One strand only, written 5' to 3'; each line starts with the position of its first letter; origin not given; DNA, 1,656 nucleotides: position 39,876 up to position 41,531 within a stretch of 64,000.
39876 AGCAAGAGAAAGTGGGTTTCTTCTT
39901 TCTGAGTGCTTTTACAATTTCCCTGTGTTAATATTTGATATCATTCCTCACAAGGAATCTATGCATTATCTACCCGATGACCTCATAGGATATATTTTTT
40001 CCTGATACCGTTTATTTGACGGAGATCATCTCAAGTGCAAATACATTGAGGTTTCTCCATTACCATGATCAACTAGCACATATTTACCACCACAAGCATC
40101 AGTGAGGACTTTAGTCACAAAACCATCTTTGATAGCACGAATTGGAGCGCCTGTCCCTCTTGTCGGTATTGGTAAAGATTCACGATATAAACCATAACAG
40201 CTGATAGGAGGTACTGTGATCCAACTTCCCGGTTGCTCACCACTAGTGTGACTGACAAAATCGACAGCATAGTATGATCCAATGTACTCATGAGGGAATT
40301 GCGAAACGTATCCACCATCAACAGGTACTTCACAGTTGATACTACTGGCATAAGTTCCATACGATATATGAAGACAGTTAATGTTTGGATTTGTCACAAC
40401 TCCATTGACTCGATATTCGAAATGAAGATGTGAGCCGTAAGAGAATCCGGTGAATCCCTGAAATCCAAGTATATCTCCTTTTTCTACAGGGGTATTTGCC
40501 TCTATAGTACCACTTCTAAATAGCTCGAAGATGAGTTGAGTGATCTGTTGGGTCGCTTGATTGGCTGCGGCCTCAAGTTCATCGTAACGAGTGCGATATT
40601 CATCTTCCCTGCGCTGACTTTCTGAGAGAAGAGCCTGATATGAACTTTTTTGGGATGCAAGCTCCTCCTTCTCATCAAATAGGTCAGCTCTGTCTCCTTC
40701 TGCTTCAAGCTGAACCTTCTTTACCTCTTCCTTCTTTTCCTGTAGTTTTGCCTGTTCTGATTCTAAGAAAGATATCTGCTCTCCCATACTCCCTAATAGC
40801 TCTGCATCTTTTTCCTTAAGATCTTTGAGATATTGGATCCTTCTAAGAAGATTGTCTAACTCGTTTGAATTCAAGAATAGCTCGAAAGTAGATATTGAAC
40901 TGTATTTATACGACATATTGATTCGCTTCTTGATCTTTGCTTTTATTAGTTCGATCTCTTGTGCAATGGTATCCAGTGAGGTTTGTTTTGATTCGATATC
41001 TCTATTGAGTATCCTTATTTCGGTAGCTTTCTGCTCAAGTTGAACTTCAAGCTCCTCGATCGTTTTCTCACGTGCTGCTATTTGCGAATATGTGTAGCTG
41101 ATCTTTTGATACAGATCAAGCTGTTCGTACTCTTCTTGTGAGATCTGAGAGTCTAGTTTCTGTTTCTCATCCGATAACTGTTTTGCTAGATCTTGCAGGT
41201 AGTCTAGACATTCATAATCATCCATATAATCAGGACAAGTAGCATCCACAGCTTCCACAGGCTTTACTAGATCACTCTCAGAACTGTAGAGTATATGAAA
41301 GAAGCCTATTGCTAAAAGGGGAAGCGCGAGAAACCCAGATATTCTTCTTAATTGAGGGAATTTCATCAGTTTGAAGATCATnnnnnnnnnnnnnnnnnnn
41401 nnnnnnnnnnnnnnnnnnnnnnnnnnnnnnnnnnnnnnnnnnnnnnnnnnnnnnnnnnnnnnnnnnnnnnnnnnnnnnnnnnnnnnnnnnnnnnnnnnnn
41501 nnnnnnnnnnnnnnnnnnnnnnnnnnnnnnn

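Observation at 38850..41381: IS insertion abutting an EnvC-like M23 gene whose catalytic motifs are permuted and whose stop lies in the IS terminus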

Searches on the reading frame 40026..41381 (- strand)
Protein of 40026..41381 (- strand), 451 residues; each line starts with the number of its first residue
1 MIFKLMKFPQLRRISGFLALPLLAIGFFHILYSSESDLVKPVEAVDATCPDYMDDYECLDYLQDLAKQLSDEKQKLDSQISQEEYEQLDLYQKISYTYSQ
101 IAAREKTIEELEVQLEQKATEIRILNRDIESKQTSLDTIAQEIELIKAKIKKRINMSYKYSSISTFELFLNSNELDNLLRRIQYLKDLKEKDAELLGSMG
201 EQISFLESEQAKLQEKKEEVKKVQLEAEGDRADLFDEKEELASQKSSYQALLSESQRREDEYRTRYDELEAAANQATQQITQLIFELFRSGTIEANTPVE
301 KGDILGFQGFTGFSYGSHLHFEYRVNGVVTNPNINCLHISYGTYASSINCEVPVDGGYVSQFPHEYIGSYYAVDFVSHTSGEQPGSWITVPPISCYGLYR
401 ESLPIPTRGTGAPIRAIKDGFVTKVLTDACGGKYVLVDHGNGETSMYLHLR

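Call 3: search_protein_families(library=pfam, proteins=[window:40026-41381:-], max_evalue=0.1)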
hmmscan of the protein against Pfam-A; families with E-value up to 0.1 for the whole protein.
window:40026-41381:- (451 aa): 4 families
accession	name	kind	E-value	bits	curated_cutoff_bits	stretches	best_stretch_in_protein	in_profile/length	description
PF01551.29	Peptidase_M23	-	5.6e-15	55.8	28.7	2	290-332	54-96/96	Peptidase family M23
PF24568.1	CC_PcsB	-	0.0075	16.5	27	1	139-201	4-67/75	Peptidoglycan hydrolase PcsB, coiled-coil domain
PF19220.6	Rod_CreS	-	0.0084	15.6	100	1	66-150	22-106/359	Crescentin, rod domain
PF12325.13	TMF_TATA_bd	-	0.017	15.7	29.1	1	191-264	9-82/115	TATA element modulatory factor 1 TATA binding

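Call 6: find_homologous_proteins(query=window:40029-41381:-)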
Query window:40029-41381:- (451 aa): 74 proteins with E <= 0.001 among 7030 candidates.
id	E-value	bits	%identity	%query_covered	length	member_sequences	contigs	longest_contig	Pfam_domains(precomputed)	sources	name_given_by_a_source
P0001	2.2e-296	1000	100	100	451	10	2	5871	PF01551.30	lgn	-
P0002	1.3e-146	507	54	100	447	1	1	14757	PF01551.30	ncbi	-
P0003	2.5e-141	490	52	96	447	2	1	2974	PF01551.30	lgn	-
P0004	1.8e-139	483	53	98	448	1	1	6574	PF01551.30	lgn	-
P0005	1.1e-115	405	47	91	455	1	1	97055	PF01551.30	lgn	-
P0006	2.7e-104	368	43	98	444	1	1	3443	PF01551.30,PF24568.2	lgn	-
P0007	3.5e-103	364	45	92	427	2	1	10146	PF01551.30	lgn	-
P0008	1.4e-102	362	45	95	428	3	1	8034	PF01551.30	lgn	-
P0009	3.1e-102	361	44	94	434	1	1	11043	PF01551.30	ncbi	-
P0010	8.0e-101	356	44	90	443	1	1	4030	PF01551.30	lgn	-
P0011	8.1e-101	356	42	99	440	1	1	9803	PF01551.30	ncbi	-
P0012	1.9e-100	355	41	99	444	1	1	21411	PF01551.30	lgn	-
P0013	1.4e-97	345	44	90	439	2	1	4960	PF01551.30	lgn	-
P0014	6.2e-97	343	42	98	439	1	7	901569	PF01551.30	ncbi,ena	-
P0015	3.7e-95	337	42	98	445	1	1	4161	PF01551.30,PF24568.2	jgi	jgi:peptidoglycan hydrolase CwlO-like protein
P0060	3.3e-17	81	24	86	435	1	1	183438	PF01551.30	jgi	jgi:hypothetical protein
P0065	1.2e-10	59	29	81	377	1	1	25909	PF01551.30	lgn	-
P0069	3.8e-5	41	28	79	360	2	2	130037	PF01551.30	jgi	-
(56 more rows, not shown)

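Call 16: find_encoding_contigs(protein=P0002, flank=6000, max_places=2)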
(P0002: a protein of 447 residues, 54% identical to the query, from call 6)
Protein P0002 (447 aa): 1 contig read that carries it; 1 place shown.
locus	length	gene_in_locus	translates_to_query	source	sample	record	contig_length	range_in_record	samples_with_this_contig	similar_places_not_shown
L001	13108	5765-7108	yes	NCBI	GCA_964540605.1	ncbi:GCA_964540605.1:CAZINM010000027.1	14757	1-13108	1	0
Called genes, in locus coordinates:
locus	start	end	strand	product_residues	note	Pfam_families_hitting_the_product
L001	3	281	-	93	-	?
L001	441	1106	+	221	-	PF03167:UDG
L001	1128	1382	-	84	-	-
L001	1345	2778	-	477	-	-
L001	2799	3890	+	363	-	PF03462:PCRF, PF00472:RF-1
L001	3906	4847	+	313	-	PF02463:SMC_N (faint), PF00005:ABC_tran, PF13304:AAA_21 (faint)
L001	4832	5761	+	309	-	PF18075:FtsX_ECD, PF02687:FtsX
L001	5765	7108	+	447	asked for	PF01551:Peptidase_M23 (weak)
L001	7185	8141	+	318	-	PF13624:SurA_N_3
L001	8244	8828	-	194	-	PF02482:Ribosomal_S30AE, PF16321:Ribosom_S30AE_C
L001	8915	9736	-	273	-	PF01875:Memo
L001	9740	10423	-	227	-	-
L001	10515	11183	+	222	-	PF02698:DUF218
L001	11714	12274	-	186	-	-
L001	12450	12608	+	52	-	-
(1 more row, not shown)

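Call 17: find_encoding_contigs(protein=P0001, flank=6000, max_places=4)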
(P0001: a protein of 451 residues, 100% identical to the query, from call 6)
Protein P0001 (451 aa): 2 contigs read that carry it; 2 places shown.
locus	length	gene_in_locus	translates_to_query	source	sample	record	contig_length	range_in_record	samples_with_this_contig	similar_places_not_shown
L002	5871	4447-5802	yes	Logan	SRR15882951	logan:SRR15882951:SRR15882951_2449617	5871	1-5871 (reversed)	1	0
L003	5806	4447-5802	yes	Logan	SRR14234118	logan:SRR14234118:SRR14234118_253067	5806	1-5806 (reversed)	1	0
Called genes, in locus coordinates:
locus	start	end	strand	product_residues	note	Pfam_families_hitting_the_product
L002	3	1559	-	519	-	?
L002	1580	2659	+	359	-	PF03462:PCRF, PF00472:RF-1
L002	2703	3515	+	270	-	PF02463:SMC_N (faint), PF00005:ABC_tran, PF13304:AAA_21 (faint)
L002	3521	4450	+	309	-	PF18075:FtsX_ECD, PF02687:FtsX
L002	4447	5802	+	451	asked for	PF01551:Peptidase_M23 (weak)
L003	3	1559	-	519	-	?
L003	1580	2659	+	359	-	PF03462:PCRF, PF00472:RF-1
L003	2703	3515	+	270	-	PF02463:SMC_N (faint), PF00005:ABC_tran, PF13304:AAA_21 (faint)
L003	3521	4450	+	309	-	PF18075:FtsX_ECD, PF02687:FtsX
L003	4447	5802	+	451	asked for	PF01551:Peptidase_M23 (weak)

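Call 20: search_protein_families(library=ncbifam, proteins=[window:40029-41381:-], max_evalue=0.1)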
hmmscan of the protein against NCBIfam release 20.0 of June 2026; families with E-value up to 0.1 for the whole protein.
window:40029-41381:- (451 aa): 19 families
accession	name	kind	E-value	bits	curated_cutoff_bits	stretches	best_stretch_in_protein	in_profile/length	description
NF053824.1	PdgNdpepShyC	equivalog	1.1e-08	34.4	700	2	295-334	352-391/429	peptidoglycan DD-endopeptidase ShyC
NF008652.0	PRK11649.1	equivalog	1e-07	31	341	2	293-333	367-407/439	murein DD-endopeptidase MepM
NF052530.1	Heli_ShapePgp3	exception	6.3e-07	28.8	300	2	293-332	221-260/270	peptidoglycan metallopeptidase Pgp3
TIGR02169.1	SMC_prok_A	equivalog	7.6e-07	27.2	729.4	1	67-279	298-898/1165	chromosome segregation protein SMC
TIGR02168.1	SMC_prok_B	equivalog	3.2e-06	25.2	567.35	1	65-287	715-947/1181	chromosome segregation protein SMC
TIGR04523.1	Mplasa_alph_rch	subfamily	1.2e-05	23.4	270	1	66-287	386-605/745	helix-rich protein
NF053825.1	PdgNdpepShyA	equivalog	2.6e-05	23.1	700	1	410-450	305-345/425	peptidoglycan DD-endopeptidase ShyA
NF045780.1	TrlF_fam_ATP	equivalog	4e-05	22.5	350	1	66-283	441-670/944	TrlF family AAA-like ATPase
NF052336.1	PdgHdaseHSB100310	equivalog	0.00015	21.2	500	1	409-450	65-106/316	peptidoglycan hydrolase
NF053738.1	S2SprSpoIIQBc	equivalog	0.00042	20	250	0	292-333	177-220/232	stage II sporulation protein SpoIIQ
NF008644.1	PRK11637.1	equivalog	0.0011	18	270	0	74-269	7-202/385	murein hydrolase activator EnvC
NF045487.1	ASRP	equivalog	0.0011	17.7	300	1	60-152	145-236/593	archaea-specific SMC-related protein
NF052529.1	PG_M23_Pgp6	exception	0.0014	17.3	600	1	292-333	388-429/452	peptidoglycan metallopeptidase Pgp6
NF052320.1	Cbp1_fam_LP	subfamily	0.0031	17.1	90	1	64-152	95-183/286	Cbp1 family collagen-binding glycoprotein adhesin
NF047363.1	Zn_ribbon_CdsZ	equivalog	0.0069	15.9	275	1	38-152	56-166/251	zinc ribbon domain regulatory protein CdsZ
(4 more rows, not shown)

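Call 24: find_related_loci(query=A1, collection=genome_contigs, flank=4000)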
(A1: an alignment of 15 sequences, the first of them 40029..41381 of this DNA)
Query A1 (451 aa) in genome_contigs; peptide patterns used: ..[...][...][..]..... (x = any residue, [..] = any of these).
104 stretches matched a pattern; 96 encode a relative of the query (tblastn E <= 1e-3); the best 80 are kept; 80 distinct loci.
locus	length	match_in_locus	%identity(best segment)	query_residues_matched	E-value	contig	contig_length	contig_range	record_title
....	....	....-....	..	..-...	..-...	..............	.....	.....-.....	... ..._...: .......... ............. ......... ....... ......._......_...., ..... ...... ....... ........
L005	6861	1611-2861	44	29-451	1e-109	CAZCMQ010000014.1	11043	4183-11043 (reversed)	MAG TPA_asm: uncultured Candidatus Saccharibacteria bacterium isolate SRP329715_co2_58 genome assembly, contig: NODE_108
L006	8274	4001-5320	42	6-451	4e-109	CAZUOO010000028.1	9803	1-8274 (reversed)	MAG TPA_asm: uncultured Candidatus Saccharibacteria bacterium isolate SRP319275_co5_98 genome assembly, contig: NODE_324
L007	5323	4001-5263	44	22-451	4e-106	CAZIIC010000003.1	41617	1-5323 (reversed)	MAG TPA_asm: uncultured Candidatus Saccharibacteria bacterium isolate SRP219642_co6_135 genome assembly, contig: NODE_58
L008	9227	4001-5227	45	38-451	3e-106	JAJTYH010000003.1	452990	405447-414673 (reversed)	MAG: bacterium isolate DTUPAT1 3-Genome6, whole genome shotgun sequence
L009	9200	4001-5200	44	47-451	1e-103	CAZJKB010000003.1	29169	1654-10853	MAG TPA_asm: uncultured Candidatus Saccharibacteria bacterium isolate SRP107338_co1_36 genome assembly, contig: NODE_123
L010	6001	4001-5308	38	17-451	2e-90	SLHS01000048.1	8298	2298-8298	MAG: Patescibacteria group bacterium isolate CSSed165cm_164 CSSed16-5cm-36614, whole genome shotgun sequence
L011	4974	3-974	47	122-451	4e-89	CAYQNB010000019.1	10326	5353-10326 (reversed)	MAG TPA_asm: uncultured Candidatus Saccharibacteria bacterium isolate SRP319275_co1_353 genome assembly, contig: NODE_81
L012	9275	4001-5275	36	24-451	3e-82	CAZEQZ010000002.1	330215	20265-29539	MAG TPA_asm: uncultured Candidatus Saccharibacteria bacterium isolate SRP241326_co3_95 genome assembly, contig: NODE_16_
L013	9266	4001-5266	34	44-451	8e-79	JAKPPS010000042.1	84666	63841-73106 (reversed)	MAG: bacterium isolate JPNA_maxbin.143 k141_1256169, whole genome shotgun sequence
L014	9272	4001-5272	37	44-451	5e-79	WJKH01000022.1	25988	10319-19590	MAG: Candidatus Dojkabacteria bacterium isolate Bin_334 k141_1105144, whole genome shotgun sequence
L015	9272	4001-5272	36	44-451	1e-78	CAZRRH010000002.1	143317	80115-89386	MAG TPA_asm: uncultured Candidatus Saccharibacteria bacterium isolate binchicken_co115_314 genome assembly, contig: NODE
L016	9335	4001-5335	36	7-451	2e-70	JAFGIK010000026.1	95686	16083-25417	MAG: Candidatus Dojkabacteria bacterium isolate Zod_Metabat.200 k87_3073604, whole genome shotgun sequence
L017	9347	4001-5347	33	2-451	8e-68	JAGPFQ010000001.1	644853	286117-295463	Candidatus Dojkabacteria bacterium isolate Gw_SlDig_bin_189 Gw_SlDig_2_length_644853_cov_17.655297, whole genome shotgun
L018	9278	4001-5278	35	27-451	8e-68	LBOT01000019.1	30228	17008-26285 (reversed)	MAG: candidate division WS6 bacterium GW2011_GWE2_33_157 UR32_C0019, whole genome shotgun sequence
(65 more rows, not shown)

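Call 30: find_encoding_contigs(protein=P0069, flank=5000, max_places=1)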
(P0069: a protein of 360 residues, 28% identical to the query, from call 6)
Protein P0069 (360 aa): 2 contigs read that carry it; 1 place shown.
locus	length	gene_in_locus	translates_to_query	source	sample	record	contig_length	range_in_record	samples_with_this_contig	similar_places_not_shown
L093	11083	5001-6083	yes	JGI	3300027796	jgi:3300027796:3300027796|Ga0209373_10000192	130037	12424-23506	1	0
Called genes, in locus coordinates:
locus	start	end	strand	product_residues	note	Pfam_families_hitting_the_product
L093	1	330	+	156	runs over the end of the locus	-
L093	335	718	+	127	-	-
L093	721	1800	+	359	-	PF03462:PCRF, PF00472:RF-1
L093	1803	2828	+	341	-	PF03816:LytR_cpsA_psr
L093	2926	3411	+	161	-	-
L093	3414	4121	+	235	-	PF13175:AAA_15 (faint), PF00931:NB-ARC (faint), PF01637:ATPase_2 (weak), PF02463:SMC_N (weak), PF00005:ABC_tran, PF13401:AAA_22 (faint), PF13304:AAA_21 (weak)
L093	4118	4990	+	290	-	PF18075:FtsX_ECD, PF02687:FtsX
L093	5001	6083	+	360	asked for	PF01551:Peptidase_M23 (weak)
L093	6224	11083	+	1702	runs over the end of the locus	PF02368:Big_2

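Call 31: find_encoding_contigs(protein=P0065, flank=5000, max_places=1)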
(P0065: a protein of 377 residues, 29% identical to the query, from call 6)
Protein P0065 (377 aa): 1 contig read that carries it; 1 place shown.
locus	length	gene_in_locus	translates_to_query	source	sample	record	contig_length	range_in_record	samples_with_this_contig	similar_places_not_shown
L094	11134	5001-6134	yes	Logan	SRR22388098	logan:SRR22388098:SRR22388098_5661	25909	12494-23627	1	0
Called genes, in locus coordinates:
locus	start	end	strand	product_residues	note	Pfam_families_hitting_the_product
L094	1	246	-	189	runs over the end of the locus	PF01330:RuvA_N, PF14520:HHH_5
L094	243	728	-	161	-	PF02075:RuvC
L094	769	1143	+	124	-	-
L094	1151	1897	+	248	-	PF02535:Zip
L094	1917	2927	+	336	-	PF03462:PCRF, PF00472:RF-1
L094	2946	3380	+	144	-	-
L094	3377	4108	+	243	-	PF00005:ABC_tran, PF13304:AAA_21 (faint)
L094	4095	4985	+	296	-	PF18075:FtsX_ECD, PF02687:FtsX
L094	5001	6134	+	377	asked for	PF01551:Peptidase_M23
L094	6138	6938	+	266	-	-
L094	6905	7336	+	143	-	PF04892:VanZ-LLP1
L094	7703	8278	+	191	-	PF01300:Sua5_yciO_yrdC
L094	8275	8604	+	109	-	PF00814:TsaD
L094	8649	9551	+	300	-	PF00188:CAP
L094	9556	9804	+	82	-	PF18900:DUF5656 (weak)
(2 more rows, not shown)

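Call 32: find_encoding_contigs(protein=P0060, flank=5000, max_places=1)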
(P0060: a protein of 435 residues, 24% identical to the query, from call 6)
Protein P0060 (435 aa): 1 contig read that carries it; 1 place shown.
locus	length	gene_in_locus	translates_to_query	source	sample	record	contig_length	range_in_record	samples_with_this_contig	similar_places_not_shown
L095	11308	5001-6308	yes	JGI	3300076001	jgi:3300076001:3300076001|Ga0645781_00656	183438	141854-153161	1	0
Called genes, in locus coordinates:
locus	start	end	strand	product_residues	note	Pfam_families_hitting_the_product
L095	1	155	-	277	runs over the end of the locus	PF01509:TruB_N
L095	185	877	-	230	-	-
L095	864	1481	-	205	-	PF00730:HhH-GPD, PF00633:HHH (weak)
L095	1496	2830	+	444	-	PF01098:FTSW_RODA_SPOVE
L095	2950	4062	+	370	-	PF02463:SMC_N (weak), PF20720:nSTAND3 (weak), PF00005:ABC_tran, PF13304:AAA_21 (faint)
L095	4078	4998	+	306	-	PF18075:FtsX_ECD, PF02687:FtsX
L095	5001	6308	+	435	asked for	PF01551:Peptidase_M23 (faint)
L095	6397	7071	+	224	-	PF00005:ABC_tran, PF13304:AAA_21 (faint)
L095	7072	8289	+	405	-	PF12704:MacB_PCD, PF02687:FtsX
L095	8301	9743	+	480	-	PF25990:Beta-barrel_YknX (weak), PF25967:RND-MFP_C (weak), PF25975:CzcB_C (weak), PF25989:YknX_C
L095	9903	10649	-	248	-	-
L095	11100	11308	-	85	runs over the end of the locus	-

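Call 58: predict_structure(alignment_id=A4)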
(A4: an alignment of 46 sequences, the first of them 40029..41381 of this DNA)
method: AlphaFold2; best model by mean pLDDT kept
length: 451 residues; sequences in the alignment: 46
mean_pLDDT: 80.4   pTM: 0.45
mean pLDDT of the five models: 80.4, 78.9, 75.2, 74.4, 72.8
residues with pLDDT >= 90: 180; 70-90: 152; 50-70: 100; < 50: 19
segments of 3 or more residues with pLDDT < 50: 1-8, 36-44
pLDDT, mean of each block of 10 residues (from residue 1): 47 59 81 56 54 63 61 65 70 82 85 78 86 92 88 75 57 64 80 86 91 94 93 92 90 83 73 60 57 71 92 95 93 93 95 95 74 95 91 91 96 95 91 95 95 92
secondary structure, 60 per line:
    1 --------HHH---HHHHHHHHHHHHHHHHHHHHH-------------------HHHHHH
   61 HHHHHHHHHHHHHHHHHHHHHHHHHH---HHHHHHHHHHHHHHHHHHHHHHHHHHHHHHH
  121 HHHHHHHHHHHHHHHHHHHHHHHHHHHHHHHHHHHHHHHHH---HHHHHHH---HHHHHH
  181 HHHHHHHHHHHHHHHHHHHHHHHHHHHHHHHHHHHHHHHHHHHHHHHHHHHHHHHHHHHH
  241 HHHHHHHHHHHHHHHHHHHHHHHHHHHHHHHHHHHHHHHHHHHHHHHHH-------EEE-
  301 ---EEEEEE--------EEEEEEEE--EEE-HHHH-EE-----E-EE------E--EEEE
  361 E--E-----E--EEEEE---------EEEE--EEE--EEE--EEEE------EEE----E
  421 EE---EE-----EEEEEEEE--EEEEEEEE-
elements in order: H15-35 H55-86 H90-161 H165-171 H175-289 E297-299 E304-309 E318-325 E328-330 H332-335 E357-361 E373-377 E387-390 E393-395 E398-400 E403-406 E413-415 E420-422 E433-440 E443-450
